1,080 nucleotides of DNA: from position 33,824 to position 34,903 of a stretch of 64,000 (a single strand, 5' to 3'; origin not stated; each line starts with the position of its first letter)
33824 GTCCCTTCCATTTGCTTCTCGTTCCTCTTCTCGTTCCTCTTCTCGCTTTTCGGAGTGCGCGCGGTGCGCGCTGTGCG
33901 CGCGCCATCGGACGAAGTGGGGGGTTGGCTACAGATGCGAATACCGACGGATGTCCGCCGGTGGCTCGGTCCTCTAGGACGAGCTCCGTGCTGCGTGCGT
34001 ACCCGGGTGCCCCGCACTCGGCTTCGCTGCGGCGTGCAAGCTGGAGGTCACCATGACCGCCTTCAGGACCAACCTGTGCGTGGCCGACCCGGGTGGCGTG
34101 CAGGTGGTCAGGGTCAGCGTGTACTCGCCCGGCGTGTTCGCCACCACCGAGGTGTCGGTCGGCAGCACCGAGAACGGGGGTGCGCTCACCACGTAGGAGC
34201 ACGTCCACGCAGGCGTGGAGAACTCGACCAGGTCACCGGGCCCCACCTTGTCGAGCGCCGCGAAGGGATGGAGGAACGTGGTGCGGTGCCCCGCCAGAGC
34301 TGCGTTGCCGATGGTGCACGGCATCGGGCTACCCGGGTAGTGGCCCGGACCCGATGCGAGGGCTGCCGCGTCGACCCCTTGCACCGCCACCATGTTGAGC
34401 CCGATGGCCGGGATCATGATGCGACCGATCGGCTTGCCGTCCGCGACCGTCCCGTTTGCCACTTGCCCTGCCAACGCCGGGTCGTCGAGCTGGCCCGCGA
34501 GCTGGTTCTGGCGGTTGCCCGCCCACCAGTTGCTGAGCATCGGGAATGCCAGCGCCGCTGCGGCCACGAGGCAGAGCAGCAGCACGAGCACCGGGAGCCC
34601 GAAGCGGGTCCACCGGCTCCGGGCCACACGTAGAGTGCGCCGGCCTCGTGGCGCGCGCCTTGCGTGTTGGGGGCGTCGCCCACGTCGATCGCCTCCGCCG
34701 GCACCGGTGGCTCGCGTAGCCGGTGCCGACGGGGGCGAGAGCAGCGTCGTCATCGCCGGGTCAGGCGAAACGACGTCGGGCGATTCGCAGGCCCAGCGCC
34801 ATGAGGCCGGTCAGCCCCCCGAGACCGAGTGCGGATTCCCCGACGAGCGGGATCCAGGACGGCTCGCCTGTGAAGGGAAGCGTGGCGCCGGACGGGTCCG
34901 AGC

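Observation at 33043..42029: Mirror-image envelope module: two divergent membrane-tethered sigma fusions, each heading an arm with one LPFTG protein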

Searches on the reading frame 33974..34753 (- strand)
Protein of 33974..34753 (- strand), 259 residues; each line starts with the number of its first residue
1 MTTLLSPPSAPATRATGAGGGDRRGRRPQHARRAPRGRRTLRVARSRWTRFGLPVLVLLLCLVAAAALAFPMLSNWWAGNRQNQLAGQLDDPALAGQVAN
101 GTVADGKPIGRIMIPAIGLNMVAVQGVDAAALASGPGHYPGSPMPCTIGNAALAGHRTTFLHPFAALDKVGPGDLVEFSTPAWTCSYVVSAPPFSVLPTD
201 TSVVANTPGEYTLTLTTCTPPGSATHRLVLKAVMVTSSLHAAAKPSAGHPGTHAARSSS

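Call 3: search_protein_families(library=pfam, proteins=[window:33974-34753:-], max_evalue=0.01)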
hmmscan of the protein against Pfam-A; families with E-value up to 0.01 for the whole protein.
window:33974-34753:- (259 aa): 1 family
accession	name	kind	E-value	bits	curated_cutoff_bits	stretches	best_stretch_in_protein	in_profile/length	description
PF04203.18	Sortase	-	9e-26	90.5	26.6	1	112-235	1-125/125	Sortase domain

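Call 4: search_protein_families(library=ncbifam, proteins=[window:33974-34753:-], max_evalue=0.01)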
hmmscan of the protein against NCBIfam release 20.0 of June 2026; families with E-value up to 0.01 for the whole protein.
window:33974-34753:- (259 aa): 6 families
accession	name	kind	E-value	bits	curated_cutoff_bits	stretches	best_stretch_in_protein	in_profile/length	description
NF033747.1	class_E_sortase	subfamily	1.7e-30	106.5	160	1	91-236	53-207/211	class E sortase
NF033745.1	class_C_sortase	subfamily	3.8e-18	66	160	1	105-232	89-218/220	class C sortase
NF058671.1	sortase_SrtD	exception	4.6e-18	65.6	140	1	99-232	54-185/187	class D sortase, LPxTATN-specific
NF033746.1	class_D_sortase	subfamily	7.5e-17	61.4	165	1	104-235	5-134/135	class D sortase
TIGR01076.1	sortase_fam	subfamily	3.9e-15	55.9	39.35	1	110-232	1-125/136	sortase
TIGR03784.1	marine_sortase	equivalog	1.3e-14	54.2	158.25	1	103-228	45-166/174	class GN sortase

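Call 26: find_homologous_proteins(query=window:33974-34753:-, max_evalue=1e-10)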
Query window:33974-34753:- (259 aa): 162 proteins with E <= 1e-10 among 8000 candidates; the best 120 are listed.
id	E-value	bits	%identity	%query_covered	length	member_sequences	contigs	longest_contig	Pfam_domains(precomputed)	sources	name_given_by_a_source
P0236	5.1e-138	477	100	84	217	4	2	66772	PF04203.19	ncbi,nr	ncbi:MAG TPA: sortase [Acidimicrobiales bacterium]|nr:sortase [Acidimicrobiales bacterium]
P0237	2.2e-117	409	72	100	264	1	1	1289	PF04203.19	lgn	-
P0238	1.2e-107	377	67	100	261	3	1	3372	PF04203.19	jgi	-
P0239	3.7e-106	372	70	93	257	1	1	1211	PF04203.19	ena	-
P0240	6.4e-105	368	68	100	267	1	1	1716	PF04203.19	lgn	-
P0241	7.0e-99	349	72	85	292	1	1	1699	PF04203.19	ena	-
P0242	1.8e-94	334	78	68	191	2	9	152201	PF04203.19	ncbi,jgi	-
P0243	3.4e-94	333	77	74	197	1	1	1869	PF04203.19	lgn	-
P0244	2.3e-93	331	78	75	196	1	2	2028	PF04203.19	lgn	-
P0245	1.5e-91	325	63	93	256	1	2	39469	PF04203.19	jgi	jgi:LPXTG-site transpeptidase (sortase) family protein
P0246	1.2e-84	302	68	80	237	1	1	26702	PF04203.19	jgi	jgi:LPXTG-site transpeptidase (sortase) family protein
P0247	4.5e-84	300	65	80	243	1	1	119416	PF04203.19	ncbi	ncbi:MAG: sortase [Acidimicrobiales bacterium]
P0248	5.4e-84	300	78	66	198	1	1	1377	PF04203.19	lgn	-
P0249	2.5e-83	298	62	87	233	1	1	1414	PF04203.19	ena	-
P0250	7.6e-82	293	71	71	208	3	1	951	PF04203.19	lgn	-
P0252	3.4e-78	281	63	77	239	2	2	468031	PF04203.19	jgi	jgi:LPXTG-site transpeptidase (sortase) family protein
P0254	5.4e-77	277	56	88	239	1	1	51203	PF04203.19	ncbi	ncbi:MAG: sortase [Acidimicrobiales bacterium]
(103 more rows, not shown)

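Call 27: find_encoding_contigs(protein=P0242, flank=10000, max_places=2)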
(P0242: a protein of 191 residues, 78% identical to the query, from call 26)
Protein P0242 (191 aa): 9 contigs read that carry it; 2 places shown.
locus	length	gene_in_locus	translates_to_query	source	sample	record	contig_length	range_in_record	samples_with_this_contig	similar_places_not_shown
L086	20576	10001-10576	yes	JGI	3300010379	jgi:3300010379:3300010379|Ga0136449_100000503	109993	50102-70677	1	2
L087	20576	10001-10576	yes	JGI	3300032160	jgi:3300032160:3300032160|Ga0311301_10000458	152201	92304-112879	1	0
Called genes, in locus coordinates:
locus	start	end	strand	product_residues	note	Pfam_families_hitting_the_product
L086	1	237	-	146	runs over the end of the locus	PF13577:SnoaL_4, PF14534:DUF4440, PF12680:SnoaL_2 (weak)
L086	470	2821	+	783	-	PF03176:MMPL, PF00873:ACR_tran (weak), PF03176:MMPL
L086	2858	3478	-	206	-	PF03006:HlyIII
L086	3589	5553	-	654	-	PF00664:ABC_membrane, PF00005:ABC_tran, PF02463:SMC_N (faint)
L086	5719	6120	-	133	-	PF13622:4HBT_3 (weak), PF03061:4HBT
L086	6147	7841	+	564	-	PF00501:AMP-binding, PF13193:AMP-binding_C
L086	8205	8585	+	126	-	-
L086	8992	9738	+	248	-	-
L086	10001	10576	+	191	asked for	PF04203:Sortase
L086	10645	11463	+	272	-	PF16955:OFeT_1 (faint)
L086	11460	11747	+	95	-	PF10801:DUF2537 (weak)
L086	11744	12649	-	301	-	PF01145:Band_7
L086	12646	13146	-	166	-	PF01957:NfeD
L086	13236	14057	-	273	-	PF00106:adh_short, PF01370:Epimerase (weak), PF08659:KR, PF13561:adh_short_C2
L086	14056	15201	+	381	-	PF00296:Bac_luciferase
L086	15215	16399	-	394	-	PF04185:Phosphoesterase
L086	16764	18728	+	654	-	PF00990:GGDEF, PF00563:EAL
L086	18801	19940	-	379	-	-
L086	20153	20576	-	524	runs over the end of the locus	PF00083:Sugar_tr (weak), PF07690:MFS_1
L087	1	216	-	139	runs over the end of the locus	PF13577:SnoaL_4, PF14534:DUF4440, PF12680:SnoaL_2 (weak)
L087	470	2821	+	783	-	PF03176:MMPL, PF00873:ACR_tran (weak), PF03176:MMPL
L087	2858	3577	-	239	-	PF03006:HlyIII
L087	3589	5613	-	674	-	PF00664:ABC_membrane, PF00005:ABC_tran, PF02463:SMC_N (faint)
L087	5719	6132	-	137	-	PF13622:4HBT_3 (weak), PF03061:4HBT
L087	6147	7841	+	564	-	PF00501:AMP-binding, PF13193:AMP-binding_C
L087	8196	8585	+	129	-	-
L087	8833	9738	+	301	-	-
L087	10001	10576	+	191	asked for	PF04203:Sortase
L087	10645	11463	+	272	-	PF16955:OFeT_1 (faint)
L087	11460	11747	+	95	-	PF10801:DUF2537 (weak)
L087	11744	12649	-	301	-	PF01145:Band_7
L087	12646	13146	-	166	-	PF01957:NfeD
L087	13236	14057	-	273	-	PF00106:adh_short, PF01370:Epimerase (weak), PF08659:KR, PF13561:adh_short_C2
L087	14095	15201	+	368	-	PF00296:Bac_luciferase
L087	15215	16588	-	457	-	PF04185:Phosphoesterase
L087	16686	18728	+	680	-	PF00990:GGDEF, PF00563:EAL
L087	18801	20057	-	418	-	-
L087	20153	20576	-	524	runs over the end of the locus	PF00083:Sugar_tr (weak), PF07690:MFS_1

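Call 28: find_encoding_contigs(protein=P0247, flank=10000, max_places=1)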
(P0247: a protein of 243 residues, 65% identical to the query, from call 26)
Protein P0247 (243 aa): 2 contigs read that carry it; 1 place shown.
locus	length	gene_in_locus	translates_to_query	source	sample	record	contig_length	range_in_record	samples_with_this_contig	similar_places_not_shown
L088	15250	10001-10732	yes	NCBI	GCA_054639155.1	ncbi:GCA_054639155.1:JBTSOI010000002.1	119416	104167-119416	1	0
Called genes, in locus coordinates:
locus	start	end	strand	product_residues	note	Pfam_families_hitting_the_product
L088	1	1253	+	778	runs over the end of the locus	PF03176:MMPL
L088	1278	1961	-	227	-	PF03006:HlyIII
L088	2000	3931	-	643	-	PF00664:ABC_membrane, PF00005:ABC_tran, PF02463:SMC_N (weak)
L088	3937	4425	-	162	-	PF25213:HVO_A0261_N (faint), PF13463:HTH_27 (faint), PF01047:MarR, PF12802:MarR_2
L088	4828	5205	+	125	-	PF04237:YjbR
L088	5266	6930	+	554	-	PF00501:AMP-binding, PF13193:AMP-binding_C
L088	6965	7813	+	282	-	PF00106:adh_short, PF01370:Epimerase (weak), PF08659:KR (weak), PF13561:adh_short_C2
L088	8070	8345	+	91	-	-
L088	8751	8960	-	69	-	-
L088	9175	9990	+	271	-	-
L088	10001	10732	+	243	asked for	PF04203:Sortase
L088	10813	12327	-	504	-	PF07690:MFS_1, PF05977:MFS_3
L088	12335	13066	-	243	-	PF00702:Hydrolase, PF12710:HAD, PF13419:HAD_2, PF13242:Hydrolase_like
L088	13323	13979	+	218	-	PF12401:FhaA_N, PF16697:Yop-YscD_cpl, PF00498:FHA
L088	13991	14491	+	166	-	PF16697:Yop-YscD_cpl, PF00498:FHA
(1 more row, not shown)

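Call 29: find_encoding_contigs(protein=P0245, flank=10000, max_places=1)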
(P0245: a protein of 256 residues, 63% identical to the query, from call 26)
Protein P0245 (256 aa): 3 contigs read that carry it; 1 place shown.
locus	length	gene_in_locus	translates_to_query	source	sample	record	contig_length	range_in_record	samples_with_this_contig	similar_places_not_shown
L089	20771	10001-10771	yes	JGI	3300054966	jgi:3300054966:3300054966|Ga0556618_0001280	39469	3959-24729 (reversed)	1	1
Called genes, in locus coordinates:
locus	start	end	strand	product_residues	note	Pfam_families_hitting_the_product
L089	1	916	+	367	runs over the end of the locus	PF02771:Acyl-CoA_dh_N, PF02770:Acyl-CoA_dh_M (weak), PF00441:Acyl-CoA_dh_1, PF08028:Acyl-CoA_dh_2 (weak)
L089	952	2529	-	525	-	PF00501:AMP-binding, PF13193:AMP-binding_C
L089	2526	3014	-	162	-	PF13577:SnoaL_4, PF12680:SnoaL_2 (weak), PF14534:DUF4440 (weak)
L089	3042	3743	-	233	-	PF03006:HlyIII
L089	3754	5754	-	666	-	PF00664:ABC_membrane, PF00005:ABC_tran, PF02463:SMC_N (faint)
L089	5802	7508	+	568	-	PF00501:AMP-binding, PF13193:AMP-binding_C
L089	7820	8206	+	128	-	-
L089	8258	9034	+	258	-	PF23441:SDR (weak), PF00106:adh_short, PF01370:Epimerase (weak), PF08659:KR, PF13561:adh_short_C2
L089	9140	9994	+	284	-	-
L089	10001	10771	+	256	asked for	PF04203:Sortase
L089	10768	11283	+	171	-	PF00376:MerR, PF13411:MerR_1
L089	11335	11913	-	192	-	-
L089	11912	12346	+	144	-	-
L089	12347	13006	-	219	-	PF06240:COXG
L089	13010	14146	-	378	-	PF05762:VWA_CoxE, PF13519:VWA_2 (weak)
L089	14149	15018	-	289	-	PF13191:AAA_16 (faint), PF13401:AAA_22 (weak), PF00004:AAA (weak), PF07726:AAA_3 (faint), PF07728:AAA_5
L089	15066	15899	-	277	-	PF00941:FAD_binding_5, PF03450:CO_deh_flav_C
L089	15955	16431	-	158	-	PF00111:Fer2 (weak), PF01799:Fer2_2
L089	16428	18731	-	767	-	PF01315:Ald_Xan_dh_C, PF02738:MoCoBD_1, PF20256:MoCoBD_2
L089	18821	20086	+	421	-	PF04116:FA_hydroxylase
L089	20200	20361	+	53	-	-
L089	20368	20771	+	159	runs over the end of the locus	-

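Call 43: find_encoding_contigs(protein=P0252, flank=10000, max_places=1)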
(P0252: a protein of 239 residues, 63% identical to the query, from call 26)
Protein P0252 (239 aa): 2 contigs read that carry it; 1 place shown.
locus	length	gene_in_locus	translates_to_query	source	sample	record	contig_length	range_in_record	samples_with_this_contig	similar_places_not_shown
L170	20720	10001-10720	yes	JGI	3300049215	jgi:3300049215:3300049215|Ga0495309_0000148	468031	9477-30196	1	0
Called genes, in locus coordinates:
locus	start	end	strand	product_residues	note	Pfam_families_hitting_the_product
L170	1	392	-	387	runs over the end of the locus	PF00589:Phage_integrase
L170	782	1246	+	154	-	PF12172:zf-ChsH2, PF01796:OB_ChsH2_C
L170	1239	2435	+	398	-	PF00108:Thiolase_N, PF22691:Thiolase_C_1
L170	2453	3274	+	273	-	PF00378:ECH_1, PF16113:ECH_2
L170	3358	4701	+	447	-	PF00202:Aminotran_3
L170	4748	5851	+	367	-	PF00155:Aminotran_1_2, PF01212:Beta_elim_lyase (weak)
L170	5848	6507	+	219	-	PF13500:AAA_26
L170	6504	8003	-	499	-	PF13458:Peripla_BP_6 (weak)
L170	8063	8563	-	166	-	PF04542:Sigma70_r2, PF07638:Sigma70_ECF (weak), PF08281:Sigma70_r4_2, PF04545:Sigma70_r4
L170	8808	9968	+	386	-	-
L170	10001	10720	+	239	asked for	PF04203:Sortase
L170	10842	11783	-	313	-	PF08240:ADH_N, PF00107:ADH_zinc_N, PF13602:ADH_zinc_N_2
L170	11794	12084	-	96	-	PF06305:LapA_dom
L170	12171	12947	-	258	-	PF00480:ROK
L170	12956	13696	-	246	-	PF00881:Nitroreductase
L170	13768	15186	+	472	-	PF01425:Amidase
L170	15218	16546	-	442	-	PF00067:p450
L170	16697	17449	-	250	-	PF01381:HTH_3 (faint), PF02796:HTH_7 (faint), PF04545:Sigma70_r4 (faint), PF04967:HTH_10 (faint), PF08281:Sigma70_r4_2 (faint), PF13412:HTH_24 (faint), PF19575:HTH_58 (weak), PF13384:HTH_23 (weak), +4 more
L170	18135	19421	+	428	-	PF13188:PAS_8 (faint), PF00512:HisKA, PF02518:HATPase_c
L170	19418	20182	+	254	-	PF00072:Response_reg, PF00486:Trans_reg_C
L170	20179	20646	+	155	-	PF01475:FUR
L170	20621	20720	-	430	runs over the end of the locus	PF02403:Seryl_tRNA_N, PF00587:tRNA-synt_2b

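Call 44: find_encoding_contigs(protein=P0246, flank=10000, max_places=1)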
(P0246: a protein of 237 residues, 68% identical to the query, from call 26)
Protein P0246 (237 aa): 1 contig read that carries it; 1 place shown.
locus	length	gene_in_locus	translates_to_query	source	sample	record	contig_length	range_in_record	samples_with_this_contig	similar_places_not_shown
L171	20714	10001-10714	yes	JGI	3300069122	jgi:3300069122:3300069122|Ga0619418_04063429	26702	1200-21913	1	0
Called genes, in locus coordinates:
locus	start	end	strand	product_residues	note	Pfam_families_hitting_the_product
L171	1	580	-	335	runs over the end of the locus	PF23343:REP_ORF2-G2P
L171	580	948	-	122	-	-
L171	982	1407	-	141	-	-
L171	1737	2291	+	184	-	-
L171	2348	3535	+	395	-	PF02720:DUF222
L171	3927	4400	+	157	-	PF12172:zf-ChsH2 (faint), PF01796:OB_ChsH2_C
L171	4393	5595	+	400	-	PF00108:Thiolase_N, PF00109:ketoacyl-synt (weak), PF22691:Thiolase_C_1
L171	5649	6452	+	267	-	PF00378:ECH_1, PF16113:ECH_2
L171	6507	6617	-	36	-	-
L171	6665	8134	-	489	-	-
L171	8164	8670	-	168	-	PF04542:Sigma70_r2, PF08281:Sigma70_r4_2, PF04545:Sigma70_r4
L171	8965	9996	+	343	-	-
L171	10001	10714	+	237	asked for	PF04203:Sortase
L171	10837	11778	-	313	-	PF08240:ADH_N, PF00107:ADH_zinc_N, PF13602:ADH_zinc_N_2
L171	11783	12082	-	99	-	PF06305:LapA_dom (weak)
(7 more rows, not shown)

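Call 45: find_encoding_contigs(protein=P0254, flank=10000, max_places=1)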
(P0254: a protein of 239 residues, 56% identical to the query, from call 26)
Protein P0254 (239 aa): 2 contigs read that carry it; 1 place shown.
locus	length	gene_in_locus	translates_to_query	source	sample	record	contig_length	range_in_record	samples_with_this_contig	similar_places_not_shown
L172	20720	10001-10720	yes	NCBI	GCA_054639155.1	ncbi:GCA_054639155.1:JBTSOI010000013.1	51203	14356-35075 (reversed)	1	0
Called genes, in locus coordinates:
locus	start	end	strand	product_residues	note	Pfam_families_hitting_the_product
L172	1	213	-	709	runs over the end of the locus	PF03176:MMPL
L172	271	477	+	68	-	-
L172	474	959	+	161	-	PF04075:F420H2_quin_red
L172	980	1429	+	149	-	PF12172:zf-ChsH2 (weak), PF01796:OB_ChsH2_C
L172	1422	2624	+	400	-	PF00108:Thiolase_N, PF00109:ketoacyl-synt (weak), PF22691:Thiolase_C_1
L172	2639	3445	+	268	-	PF00378:ECH_1, PF16113:ECH_2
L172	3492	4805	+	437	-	PF00202:Aminotran_3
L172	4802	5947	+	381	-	PF00155:Aminotran_1_2, PF01212:Beta_elim_lyase (faint)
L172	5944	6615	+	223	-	PF13500:AAA_26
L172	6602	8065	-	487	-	PF13458:Peripla_BP_6 (weak)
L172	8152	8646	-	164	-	PF04542:Sigma70_r2, PF08281:Sigma70_r4_2, PF04545:Sigma70_r4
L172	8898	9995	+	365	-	-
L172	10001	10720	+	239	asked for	PF04203:Sortase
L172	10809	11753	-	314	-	PF08240:ADH_N, PF00107:ADH_zinc_N, PF13602:ADH_zinc_N_2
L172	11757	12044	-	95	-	PF06305:LapA_dom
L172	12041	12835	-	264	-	PF00480:ROK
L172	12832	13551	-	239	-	PF00881:Nitroreductase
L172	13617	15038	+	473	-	PF01425:Amidase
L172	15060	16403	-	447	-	PF00067:p450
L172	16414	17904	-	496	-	PF02534:T4SS-DNA_transf, PF10412:TrwB_AAD_bind, PF12696:TraG-D_C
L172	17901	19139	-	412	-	PF12846:AAA_10 (weak)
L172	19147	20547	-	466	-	-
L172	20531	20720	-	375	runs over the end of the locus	-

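Call 48: search_protein_families(library=ncbifam, proteins=[L170:8808-9968:+, L170:6504-8003:-, L170:8063-8563:-, L170:10001-10720:+, L087:8833-9738:+], max_evalue=0.01)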
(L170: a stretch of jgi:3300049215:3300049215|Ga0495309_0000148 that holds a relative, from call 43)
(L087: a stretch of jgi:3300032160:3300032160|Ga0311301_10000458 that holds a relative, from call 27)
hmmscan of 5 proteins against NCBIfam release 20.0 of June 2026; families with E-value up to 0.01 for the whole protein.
L170:8808-9968:+ (386 aa): 0 families

L170:6504-8003:- (499 aa): 1 family
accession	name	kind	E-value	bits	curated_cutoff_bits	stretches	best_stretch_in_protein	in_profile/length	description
NF011933.0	PRK15404.1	subfamily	0.00074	18.7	477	1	196-249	25-76/370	high-affinity branched-chain amino acid ABC transporter substrate-binding protein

L170:8063-8563:- (166 aa): 84 families (the best 25 are shown)
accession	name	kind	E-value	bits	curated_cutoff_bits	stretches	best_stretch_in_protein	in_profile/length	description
TIGR02983.1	SigE-fam_strep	subfamily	9.2e-25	87.4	141.55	1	11-164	5-158/162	SigE family RNA polymerase sigma factor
TIGR02937.1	sigma70-ECF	superfamily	4.6e-23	81.6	42.9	1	14-164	3-165/165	sigma-70 family RNA polymerase sigma factor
NF009185.0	PRK12533.1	equivalog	4.2e-21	75.6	248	1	37-165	55-194/231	RNA polymerase sigma factor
NF058625.1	sigma_PG0214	equivalog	6e-20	71.6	130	1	23-164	15-161/170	GFO_1088 family ECF-type sigma factor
NF004113.0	PRK05602.1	equivalog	1.5e-19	70.5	208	1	20-164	53-201/211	RNA polymerase sigma factor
NF009166.1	PRK12513.1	equivalog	2e-19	70.1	206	1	13-164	23-186/193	RNA polymerase sigma factor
NF009176.0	PRK12524.1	equivalog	4.1e-18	65.9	264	1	23-166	37-186/196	RNA polymerase sigma factor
NF007227.0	PRK09645.1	subfamily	3e-17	63.1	202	1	4-164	5-170/177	sigma-70 family RNA polymerase sigma factor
NF008888.0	PRK11922.1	equivalog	3.8e-17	62.7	204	1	12-164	30-196/231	RNA polymerase sigma factor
NF007229.0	PRK09647.1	equivalog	5.4e-17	61.9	265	1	6-164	38-202/220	RNA polymerase sigma factor SigE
TIGR02950.1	SigM_subfam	subfamily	2.6e-16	59.8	147.95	1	14-162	2-156/159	RNA polymerase sigma factor, SigM family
NF009171.0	PRK12518.1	equivalog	3.1e-16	59.7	208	1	13-162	28-182/191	RNA polymerase sigma factor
TIGR02985.1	Sig70_bacteroi1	subfamily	3.9e-16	59.7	126.4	1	13-164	2-162/162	RNA polymerase sigma-70 factor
NF007225.0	PRK09643.1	equivalog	1.2e-15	57.7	190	1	14-164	29-182/204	RNA polymerase sigma factor SigM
NF009170.0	PRK12517.1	subfamily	1.2e-15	57.4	197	1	13-163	24-175/188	RNA polymerase sigma factor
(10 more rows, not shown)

L170:10001-10720:+ (239 aa): 7 families
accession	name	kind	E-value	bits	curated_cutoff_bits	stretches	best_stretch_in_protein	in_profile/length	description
NF033747.1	class_E_sortase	subfamily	3.5e-33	115.2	160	1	67-220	31-203/211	class E sortase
NF058671.1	sortase_SrtD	exception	9.9e-23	80.8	140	1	89-220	56-185/187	class D sortase, LPxTATN-specific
NF033745.1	class_C_sortase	subfamily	7.8e-22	78.1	160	1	94-220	90-218/220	class C sortase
NF033746.1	class_D_sortase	subfamily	9e-20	70.9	165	1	93-220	6-131/135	class D sortase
TIGR01076.1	sortase_fam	subfamily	1.1e-16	60.9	39.35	1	98-219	1-124/136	sortase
TIGR03784.1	marine_sortase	equivalog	2.4e-13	50.1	158.25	1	94-219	48-173/174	class GN sortase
NF033748.1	class_F_sortase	subfamily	0.0021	17.7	166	1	123-170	46-95/155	class F sortase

L087:8833-9738:+ (301 aa): 0 families
